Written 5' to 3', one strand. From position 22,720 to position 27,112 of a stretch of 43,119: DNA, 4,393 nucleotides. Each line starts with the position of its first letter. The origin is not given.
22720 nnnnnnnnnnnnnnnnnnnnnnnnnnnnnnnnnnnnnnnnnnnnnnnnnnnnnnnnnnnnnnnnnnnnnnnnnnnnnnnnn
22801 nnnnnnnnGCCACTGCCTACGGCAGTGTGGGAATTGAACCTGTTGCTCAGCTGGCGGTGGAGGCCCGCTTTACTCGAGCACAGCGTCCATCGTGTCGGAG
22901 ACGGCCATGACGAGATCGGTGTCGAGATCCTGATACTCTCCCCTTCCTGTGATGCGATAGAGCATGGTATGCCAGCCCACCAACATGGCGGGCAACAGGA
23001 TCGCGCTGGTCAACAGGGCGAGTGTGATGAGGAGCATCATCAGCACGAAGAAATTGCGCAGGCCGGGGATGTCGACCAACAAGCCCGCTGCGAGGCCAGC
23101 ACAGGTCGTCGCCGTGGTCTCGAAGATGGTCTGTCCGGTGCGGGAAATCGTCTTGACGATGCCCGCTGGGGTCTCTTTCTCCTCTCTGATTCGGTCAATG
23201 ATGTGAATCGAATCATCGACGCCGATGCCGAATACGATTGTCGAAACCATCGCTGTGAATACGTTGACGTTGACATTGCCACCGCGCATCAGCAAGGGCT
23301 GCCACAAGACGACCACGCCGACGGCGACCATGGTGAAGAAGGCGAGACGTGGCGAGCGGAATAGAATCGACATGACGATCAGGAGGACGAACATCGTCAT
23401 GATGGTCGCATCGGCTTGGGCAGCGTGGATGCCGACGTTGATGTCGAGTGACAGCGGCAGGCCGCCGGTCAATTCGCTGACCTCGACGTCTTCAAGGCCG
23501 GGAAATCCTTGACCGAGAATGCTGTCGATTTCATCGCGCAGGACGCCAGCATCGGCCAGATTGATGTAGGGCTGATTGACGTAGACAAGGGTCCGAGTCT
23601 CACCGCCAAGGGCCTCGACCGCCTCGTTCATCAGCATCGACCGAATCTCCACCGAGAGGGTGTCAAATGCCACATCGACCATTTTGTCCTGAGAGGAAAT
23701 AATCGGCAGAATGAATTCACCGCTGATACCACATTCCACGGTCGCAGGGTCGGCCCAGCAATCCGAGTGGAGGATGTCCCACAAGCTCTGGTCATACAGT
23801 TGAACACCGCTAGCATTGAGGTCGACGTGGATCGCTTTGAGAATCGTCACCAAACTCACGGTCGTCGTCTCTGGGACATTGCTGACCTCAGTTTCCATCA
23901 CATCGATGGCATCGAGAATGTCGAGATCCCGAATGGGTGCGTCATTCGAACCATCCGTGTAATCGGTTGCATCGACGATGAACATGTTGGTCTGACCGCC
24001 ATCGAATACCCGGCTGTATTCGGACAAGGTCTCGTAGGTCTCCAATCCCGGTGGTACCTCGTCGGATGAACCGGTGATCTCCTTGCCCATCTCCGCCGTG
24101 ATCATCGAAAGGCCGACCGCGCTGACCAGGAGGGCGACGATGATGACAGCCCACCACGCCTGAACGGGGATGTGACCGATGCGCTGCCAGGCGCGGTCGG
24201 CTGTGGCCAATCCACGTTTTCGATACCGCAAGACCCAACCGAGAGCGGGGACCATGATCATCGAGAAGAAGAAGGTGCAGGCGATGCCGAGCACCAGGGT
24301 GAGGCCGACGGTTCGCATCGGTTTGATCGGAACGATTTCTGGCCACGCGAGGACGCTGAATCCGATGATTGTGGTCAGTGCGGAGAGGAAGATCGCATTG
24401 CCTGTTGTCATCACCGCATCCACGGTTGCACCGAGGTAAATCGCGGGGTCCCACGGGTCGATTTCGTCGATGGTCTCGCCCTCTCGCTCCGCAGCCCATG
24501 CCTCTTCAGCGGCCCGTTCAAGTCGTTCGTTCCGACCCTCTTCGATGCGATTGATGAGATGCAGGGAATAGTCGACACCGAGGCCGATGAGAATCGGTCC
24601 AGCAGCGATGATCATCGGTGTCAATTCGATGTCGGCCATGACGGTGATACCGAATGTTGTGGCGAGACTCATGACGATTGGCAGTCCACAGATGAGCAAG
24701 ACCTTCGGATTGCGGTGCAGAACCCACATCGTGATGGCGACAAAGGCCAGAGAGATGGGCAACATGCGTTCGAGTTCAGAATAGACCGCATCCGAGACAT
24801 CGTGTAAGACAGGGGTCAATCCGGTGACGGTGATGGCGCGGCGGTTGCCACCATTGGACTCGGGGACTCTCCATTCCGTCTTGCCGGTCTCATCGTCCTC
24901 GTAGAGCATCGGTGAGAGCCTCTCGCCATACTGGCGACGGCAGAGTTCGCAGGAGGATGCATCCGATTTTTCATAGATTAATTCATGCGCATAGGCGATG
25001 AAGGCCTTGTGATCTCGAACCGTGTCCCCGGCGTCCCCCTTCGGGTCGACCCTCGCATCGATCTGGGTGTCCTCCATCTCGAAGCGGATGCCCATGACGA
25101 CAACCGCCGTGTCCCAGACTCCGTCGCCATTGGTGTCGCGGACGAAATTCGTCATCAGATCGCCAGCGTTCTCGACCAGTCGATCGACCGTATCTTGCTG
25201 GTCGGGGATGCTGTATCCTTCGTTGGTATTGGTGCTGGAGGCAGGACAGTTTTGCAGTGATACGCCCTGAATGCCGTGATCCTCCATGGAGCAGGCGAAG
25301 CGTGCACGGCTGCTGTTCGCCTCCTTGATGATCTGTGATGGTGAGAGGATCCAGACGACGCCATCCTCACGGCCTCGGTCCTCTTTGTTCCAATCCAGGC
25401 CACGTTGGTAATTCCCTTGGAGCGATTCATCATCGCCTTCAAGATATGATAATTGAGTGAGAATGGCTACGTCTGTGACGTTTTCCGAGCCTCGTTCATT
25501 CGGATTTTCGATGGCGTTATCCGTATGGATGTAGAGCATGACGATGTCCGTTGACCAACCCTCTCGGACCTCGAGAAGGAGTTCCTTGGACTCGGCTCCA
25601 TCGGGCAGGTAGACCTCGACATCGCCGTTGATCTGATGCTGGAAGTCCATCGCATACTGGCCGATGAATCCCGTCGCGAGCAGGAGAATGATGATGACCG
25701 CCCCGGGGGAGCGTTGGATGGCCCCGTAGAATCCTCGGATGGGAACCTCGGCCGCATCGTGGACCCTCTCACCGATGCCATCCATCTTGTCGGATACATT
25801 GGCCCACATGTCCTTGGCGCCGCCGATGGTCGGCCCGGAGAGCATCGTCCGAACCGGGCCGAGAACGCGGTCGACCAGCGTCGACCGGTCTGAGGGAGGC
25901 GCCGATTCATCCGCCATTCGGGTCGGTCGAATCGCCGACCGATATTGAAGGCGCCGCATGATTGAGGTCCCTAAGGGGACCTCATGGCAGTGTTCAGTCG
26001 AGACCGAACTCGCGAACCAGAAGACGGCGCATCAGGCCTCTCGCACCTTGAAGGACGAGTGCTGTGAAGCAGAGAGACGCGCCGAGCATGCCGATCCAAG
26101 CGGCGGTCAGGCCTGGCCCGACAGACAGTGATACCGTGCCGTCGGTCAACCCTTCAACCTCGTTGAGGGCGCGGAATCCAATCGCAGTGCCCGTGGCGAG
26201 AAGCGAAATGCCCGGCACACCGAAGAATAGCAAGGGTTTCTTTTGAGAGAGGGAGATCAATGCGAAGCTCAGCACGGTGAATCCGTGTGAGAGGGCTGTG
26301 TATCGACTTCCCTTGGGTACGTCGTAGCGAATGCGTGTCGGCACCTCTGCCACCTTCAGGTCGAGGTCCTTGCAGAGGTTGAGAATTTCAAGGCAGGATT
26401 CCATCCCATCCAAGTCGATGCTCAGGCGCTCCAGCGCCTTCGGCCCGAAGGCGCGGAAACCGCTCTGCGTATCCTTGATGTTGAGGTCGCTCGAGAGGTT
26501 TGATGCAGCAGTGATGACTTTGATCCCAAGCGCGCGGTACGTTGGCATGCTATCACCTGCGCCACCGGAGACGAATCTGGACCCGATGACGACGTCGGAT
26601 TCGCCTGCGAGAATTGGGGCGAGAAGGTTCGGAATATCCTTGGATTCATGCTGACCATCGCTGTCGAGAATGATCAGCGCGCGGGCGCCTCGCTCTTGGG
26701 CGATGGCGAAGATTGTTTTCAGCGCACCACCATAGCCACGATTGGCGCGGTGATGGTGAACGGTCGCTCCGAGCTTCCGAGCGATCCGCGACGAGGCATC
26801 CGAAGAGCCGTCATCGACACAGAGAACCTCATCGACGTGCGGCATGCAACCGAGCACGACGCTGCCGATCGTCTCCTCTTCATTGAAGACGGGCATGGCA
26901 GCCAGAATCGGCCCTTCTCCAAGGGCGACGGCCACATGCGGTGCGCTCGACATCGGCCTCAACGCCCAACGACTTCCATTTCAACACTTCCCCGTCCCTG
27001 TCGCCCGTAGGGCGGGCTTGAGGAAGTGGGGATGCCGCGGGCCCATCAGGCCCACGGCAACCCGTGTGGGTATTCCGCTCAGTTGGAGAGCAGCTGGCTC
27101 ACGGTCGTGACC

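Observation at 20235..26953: Candidate undescribed envelope system: GT2 - RND/MMPL exporter - surface SGNH/TSP3 hydrolase operon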

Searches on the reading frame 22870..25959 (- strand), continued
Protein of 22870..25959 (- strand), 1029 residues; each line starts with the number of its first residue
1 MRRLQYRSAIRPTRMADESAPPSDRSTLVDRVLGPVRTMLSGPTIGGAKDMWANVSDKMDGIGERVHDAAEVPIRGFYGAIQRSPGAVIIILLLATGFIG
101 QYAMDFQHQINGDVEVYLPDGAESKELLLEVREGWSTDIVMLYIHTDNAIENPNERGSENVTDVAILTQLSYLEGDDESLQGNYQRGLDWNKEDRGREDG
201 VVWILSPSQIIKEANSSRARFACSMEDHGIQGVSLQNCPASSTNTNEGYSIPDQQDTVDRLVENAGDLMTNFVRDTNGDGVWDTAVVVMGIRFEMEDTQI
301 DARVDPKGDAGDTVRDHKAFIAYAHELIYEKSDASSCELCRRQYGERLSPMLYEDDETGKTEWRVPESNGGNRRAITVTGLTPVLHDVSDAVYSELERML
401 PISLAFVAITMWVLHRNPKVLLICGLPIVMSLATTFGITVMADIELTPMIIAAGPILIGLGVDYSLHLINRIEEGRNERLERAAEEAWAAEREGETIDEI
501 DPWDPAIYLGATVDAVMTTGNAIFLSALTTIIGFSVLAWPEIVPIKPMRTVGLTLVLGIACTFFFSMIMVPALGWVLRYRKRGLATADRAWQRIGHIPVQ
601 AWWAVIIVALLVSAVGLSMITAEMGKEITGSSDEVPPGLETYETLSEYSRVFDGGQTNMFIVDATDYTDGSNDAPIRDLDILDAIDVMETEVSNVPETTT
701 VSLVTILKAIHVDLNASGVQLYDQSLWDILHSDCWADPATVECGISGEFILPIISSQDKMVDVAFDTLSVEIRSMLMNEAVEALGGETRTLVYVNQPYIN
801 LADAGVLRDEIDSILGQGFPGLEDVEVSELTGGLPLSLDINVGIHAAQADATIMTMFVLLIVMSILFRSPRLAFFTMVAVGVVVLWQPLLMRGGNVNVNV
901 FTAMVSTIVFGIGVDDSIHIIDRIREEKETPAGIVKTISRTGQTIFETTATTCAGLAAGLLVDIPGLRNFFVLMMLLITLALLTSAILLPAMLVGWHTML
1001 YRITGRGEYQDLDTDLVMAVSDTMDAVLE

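Call 79: predict_structure(alignment_id=A5)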
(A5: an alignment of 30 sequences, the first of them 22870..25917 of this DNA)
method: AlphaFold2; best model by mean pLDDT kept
length: 1015 residues; sequences in the alignment: 30
mean_pLDDT: 79.7   pTM: 0.73
mean pLDDT of the five models: 79.7, 79.2, 75.6, 75.2, 74.3
residues with pLDDT >= 90: 143; 70-90: 706; 50-70: 100; < 50: 66
segments of 3 or more residues with pLDDT < 50: 1-14, 25-27, 165-167, 220-223, 225-232, 347-350, 703-705, 1000-1015
pLDDT, mean of each block of 10 residues (from residue 1): 37 49 51 52 52 74 87 90 88 72 79 80 87 84 88 90 58 80 87 89 82 66 45 71 89 86 85 89 83 73 88 85 83 57 50 61 87 85 88 90 88 91 88 79 86 88 84 85 80 88 83 87 87 87 92 92 80 81 88 90 81 61 80 81 86 73 88 92 87 82 57 87 81 76 86 84 78 86 78 90 85 87 84 85 87 85 88 86 76 81 85 82 83 87 86 86 90 90 84 63 38 37
secondary structure, 60 per line:
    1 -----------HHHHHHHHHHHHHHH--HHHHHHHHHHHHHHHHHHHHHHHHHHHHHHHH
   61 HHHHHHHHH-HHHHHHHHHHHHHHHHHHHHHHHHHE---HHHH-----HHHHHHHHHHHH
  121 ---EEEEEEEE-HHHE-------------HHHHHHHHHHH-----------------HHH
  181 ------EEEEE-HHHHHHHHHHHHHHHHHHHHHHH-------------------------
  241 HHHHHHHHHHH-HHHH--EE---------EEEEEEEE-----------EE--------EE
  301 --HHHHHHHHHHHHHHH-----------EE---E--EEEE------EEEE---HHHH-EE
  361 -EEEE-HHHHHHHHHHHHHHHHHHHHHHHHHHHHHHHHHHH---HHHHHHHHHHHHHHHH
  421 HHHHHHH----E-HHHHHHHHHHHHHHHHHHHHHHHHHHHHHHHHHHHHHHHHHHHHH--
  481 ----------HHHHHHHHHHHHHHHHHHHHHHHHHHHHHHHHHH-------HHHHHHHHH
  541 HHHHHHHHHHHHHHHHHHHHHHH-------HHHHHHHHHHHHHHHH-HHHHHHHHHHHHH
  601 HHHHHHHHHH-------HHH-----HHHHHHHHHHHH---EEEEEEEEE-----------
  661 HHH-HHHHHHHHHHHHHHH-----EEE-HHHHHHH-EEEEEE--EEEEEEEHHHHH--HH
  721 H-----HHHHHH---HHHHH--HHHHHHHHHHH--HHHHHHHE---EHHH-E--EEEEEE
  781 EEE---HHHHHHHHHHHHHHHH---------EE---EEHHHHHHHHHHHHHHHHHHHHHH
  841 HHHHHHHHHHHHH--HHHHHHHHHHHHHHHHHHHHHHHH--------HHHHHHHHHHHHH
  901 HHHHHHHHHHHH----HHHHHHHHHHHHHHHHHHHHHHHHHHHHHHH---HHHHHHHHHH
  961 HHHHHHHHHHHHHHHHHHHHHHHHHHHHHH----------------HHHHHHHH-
elements in order (helices of 4 or more, strands of 3 or more residues): H12-26 H29-69 H71-95 H100-103 H109-120 E124-131 H150-160 E187-191 H193-215 H241-251 H253-256 E270-277 H303-317 E337-340 E347-350 H354-357 E362-365 H367-401 H405-427 H434-478 H491-524 H532-563 H571-586 H588-610 H626-637 E641-649 H665-679 E685-687 H689-695 E697-702 E705-711 H712-716 H727-732 H736-740 H743-753 H756-762 E775-783 H787-802 H819-853 H856-879 H888-912 H917-947 H951-990 H1007-1014

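Call 81: fold_search(model_id=the predicted structure, library=pdb)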
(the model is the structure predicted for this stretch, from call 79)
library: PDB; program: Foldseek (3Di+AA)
matches with E <= 10: 464; with E <= 0.001: 312
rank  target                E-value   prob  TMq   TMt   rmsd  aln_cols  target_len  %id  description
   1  9gi0_B                1.9e-21  1.00  0.56  0.77   6.7       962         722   13  Truncated MmpL4 in detergent (released 2025-02-19)
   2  9u4t_A                9.7e-21  1.00  0.57  0.76   8.4       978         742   12  Cryo-EM map of MSMEG_3496 in complex with AcpM, size exclusion chromatography peak1 (released 2025-12-10)
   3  9syj_B                2.0e-20  1.00  0.54  0.67  11.5       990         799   14  Asymmetric hexameric MmpS4-MmpL4 complex from Mycobacterium tuberculosis with "short" coiled-coil domain (released 2026-01-28)
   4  9syj_A                2.2e-20  1.00  0.55  0.70   9.3       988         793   14  Asymmetric hexameric MmpS4-MmpL4 complex from Mycobacterium tuberculosis with "short" coiled-coil domain (released 2026-01-28)
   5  8zkp_A                3.9e-20  1.00  0.56  0.72   8.8       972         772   13  Cryo-EM structure of the efflux transporter MmpL5/MmpS5 from Mycobacterium tuberculosis, C3 symmetry (released 2025-05-21)
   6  9mw0_D                9.1e-20  1.00  0.57  0.72   8.6       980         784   13  Bipartite complex of MmpL5-AcpM from Mycolicibacterium smegmatis (released 2025-07-30)
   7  9syj_C                1.1e-19  1.00  0.55  0.75   7.6       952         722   13  Asymmetric hexameric MmpS4-MmpL4 complex from Mycobacterium tuberculosis with "short" coiled-coil domain (released 2026-01-28)
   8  9dp6_A                1.1e-19  1.00  0.55  0.74   7.1       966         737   13  Mycolicibacterium smegmatis MmpL5-AcpM structure (released 2024-10-23)
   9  9syt_B                2.6e-19  1.00  0.56  0.67  12.6      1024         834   13  Asymmetric hexameric MmpS4-MmpL4 complex from Mycobacterium tuberculosis with "long" coiled-coil domain (released 2026-01-28)
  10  9syt_A                3.3e-19  1.00  0.55  0.66  12.3      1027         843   13  Asymmetric hexameric MmpS4-MmpL4 complex from Mycobacterium tuberculosis with "long" coiled-coil domain (released 2026-01-28)
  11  9b43                  4.4e-19  1.00  0.55  0.75   7.5       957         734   12  Mycolicibacterium smegmatis MmpL4 structure (released 2024-10-02)
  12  9mx0_A                8.6e-19  1.00  0.54  0.75   7.6       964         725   12  Cluster of bipartite complex of MmpL5-AcpM from Mycolicibacterium smegmatis (released 2025-07-30)
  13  9u51_A                1.2e-18  1.00  0.54  0.73   7.8       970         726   13  Cryo-EM structure of Mycobacterium tuberculosis MmpL5 in complex with AcpM (released 2025-12-10)
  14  9mvz_D                1.2e-18  1.00  0.57  0.61  17.5      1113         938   11  Tripartite complex of MmpL5-S5-AcpM from Mycolicibacterium smegmatis (released 2025-07-30)
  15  9b46                  3.7e-18  1.00  0.54  0.74   8.0       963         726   13  Mycolicibacterium smegmatis MmpL5 structure (released 2024-10-02)
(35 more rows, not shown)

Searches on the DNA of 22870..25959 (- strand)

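Call 73: search_rna_families(sources=[L046, L058, L081, L005, L040, L003, L016], threshold=gathering)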
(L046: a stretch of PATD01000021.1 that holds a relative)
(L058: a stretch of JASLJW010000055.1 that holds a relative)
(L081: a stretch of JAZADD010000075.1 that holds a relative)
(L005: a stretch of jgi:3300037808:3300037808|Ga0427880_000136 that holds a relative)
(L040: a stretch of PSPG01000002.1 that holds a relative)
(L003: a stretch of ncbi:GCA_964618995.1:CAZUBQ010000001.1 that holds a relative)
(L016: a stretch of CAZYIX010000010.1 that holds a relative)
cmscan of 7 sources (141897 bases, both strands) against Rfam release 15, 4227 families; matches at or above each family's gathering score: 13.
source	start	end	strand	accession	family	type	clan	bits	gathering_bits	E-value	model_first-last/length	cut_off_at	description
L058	7771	8068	-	RF00373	RNaseP_arch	Gene; ribozyme;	CL00002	238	84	1.3e-69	1-288/288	no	Archaeal RNase P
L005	11144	11438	-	RF00373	RNaseP_arch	Gene; ribozyme;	CL00002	234.4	84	1.6e-68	1-288/288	no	Archaeal RNase P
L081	13010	13307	-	RF00373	RNaseP_arch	Gene; ribozyme;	CL00002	233.5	84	3.2e-68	1-288/288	no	Archaeal RNase P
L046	12935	13232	-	RF00373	RNaseP_arch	Gene; ribozyme;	CL00002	232.9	84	4.8e-68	1-288/288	no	Archaeal RNase P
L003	13876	14173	-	RF00373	RNaseP_arch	Gene; ribozyme;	CL00002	228.7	84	1e-66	1-288/288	no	Archaeal RNase P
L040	12989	13280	-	RF00373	RNaseP_arch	Gene; ribozyme;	CL00002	227.3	84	2.9e-66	1-288/288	no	Archaeal RNase P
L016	15911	16207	-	RF00373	RNaseP_arch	Gene; ribozyme;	CL00002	220.4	84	4e-64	1-288/288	no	Archaeal RNase P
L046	19356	19429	+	RF00005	tRNA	Gene; tRNA;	CL00001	71.4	29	2.9e-13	1-71/71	no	tRNA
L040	14143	14216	+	RF00005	tRNA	Gene; tRNA;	CL00001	70.4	29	5.3e-13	1-71/71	no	tRNA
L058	14104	14177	+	RF00005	tRNA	Gene; tRNA;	CL00001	69.9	29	7.3e-13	1-71/71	no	tRNA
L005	12401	12474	+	RF00005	tRNA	Gene; tRNA;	CL00001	69.9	29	7.3e-13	1-71/71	no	tRNA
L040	17103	17175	-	RF00005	tRNA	Gene; tRNA;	CL00001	64.4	29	2.4e-11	1-71/71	no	tRNA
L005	16887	16959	-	RF00005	tRNA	Gene; tRNA;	CL00001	56.2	29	4.4e-09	1-71/71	no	tRNA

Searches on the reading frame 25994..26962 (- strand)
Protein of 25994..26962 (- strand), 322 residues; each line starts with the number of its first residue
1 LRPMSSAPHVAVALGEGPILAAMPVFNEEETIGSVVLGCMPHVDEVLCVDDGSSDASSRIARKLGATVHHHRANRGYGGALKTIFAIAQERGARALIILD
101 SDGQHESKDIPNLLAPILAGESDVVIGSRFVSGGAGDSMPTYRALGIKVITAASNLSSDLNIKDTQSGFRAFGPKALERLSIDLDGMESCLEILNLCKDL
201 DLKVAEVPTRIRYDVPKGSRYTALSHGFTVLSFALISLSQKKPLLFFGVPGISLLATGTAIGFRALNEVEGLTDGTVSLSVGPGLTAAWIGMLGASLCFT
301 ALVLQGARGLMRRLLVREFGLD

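Call 3: search_protein_families(library=pfam, proteins=[window:25994-26962:-], max_evalue=0.01)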
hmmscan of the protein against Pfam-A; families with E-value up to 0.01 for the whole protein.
window:25994-26962:- (322 aa): 1 family
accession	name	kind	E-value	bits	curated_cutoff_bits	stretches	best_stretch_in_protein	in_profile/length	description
PF00535.33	Glycos_transf_2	-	2.8e-22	79.8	23.3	1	23-179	4-166/168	Glycosyl transferase family 2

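Call 20: search_protein_families(library=ncbifam, proteins=[window:25994-26962:-], max_evalue=0.01)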
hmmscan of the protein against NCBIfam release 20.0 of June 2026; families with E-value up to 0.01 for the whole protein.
window:25994-26962:- (322 aa): 9 families
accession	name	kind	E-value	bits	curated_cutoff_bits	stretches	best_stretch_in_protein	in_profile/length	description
NF058614.1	PPMAGASynPpgS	equivalog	5.6e-36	124.1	370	1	23-232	6-217/226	polyprenyl-phospho-N-acetylgalactosaminyl synthase PpgS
TIGR04182.1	glyco_TIGR04182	equivalog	1.3e-31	110.1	325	1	23-265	6-245/293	S-layer glycoprotein N-glycosyltransferase AglJ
NF041391.1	DPhHxTase_Halo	equivalog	1.8e-17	63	375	1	23-200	1-174/213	dolichyl-phosphate hexose transferase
NF010496.0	PRK13915.1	equivalog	8.8e-08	31.6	262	1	19-119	33-144/307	glucosyl-3-phosphoglycerate synthase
NF047588.1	GlcsyltransPgfSStrep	equivalog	3.8e-07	29.6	500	1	44-180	35-167/308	glycosyltransferase PgfS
TIGR04283.1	glyco_like_mftF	equivalog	4.3e-06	26.5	182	1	23-77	5-62/221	TIGR04283 family arsenosugar biosynthesis glycosyltransferase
NF007986.1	PRK10714.1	equivalog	2.8e-05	23.3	529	1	23-126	12-123/316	undecaprenyl-phosphate 4-deoxy-4-formamido-L-arabinose transferase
NF041865.1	EpsU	equivalog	2.8e-05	23.3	700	1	24-106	46-136/394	exopolysaccharide biosynthesis GT2 family glycosyltransferase EpsU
TIGR03937.1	PgaC_IcaA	equivalog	0.0074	15.3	422.3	1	22-103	50-136/407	poly-beta-1,6-N-acetyl-D-glucosamine synthase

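Call 36: search_solved_structures(query=window:25994-26953:-, max_evalue=0.001, show_alignments=1)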
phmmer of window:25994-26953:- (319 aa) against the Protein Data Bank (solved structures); distinct sequences matched with E-value up to 0.001: 4.
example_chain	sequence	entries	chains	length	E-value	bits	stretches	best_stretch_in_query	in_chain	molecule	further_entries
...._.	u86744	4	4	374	3.3e-13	52.9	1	19-207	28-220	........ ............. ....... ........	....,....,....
9bhc_C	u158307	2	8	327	2.7e-05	26.9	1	18-123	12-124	Undecaprenyl-phosphate 4-deoxy-4-formamido-L-arabinose transferase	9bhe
8vxh_A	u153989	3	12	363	3.1e-05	26.7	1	18-117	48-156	Undecaprenyl-phosphate 4-deoxy-4-formamido-L-arabinose transferase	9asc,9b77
9hwj_A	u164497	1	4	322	0.00046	22.9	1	18-117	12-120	Undecaprenyl-phosphate 4-deoxy-4-formamido-L-arabinose transferase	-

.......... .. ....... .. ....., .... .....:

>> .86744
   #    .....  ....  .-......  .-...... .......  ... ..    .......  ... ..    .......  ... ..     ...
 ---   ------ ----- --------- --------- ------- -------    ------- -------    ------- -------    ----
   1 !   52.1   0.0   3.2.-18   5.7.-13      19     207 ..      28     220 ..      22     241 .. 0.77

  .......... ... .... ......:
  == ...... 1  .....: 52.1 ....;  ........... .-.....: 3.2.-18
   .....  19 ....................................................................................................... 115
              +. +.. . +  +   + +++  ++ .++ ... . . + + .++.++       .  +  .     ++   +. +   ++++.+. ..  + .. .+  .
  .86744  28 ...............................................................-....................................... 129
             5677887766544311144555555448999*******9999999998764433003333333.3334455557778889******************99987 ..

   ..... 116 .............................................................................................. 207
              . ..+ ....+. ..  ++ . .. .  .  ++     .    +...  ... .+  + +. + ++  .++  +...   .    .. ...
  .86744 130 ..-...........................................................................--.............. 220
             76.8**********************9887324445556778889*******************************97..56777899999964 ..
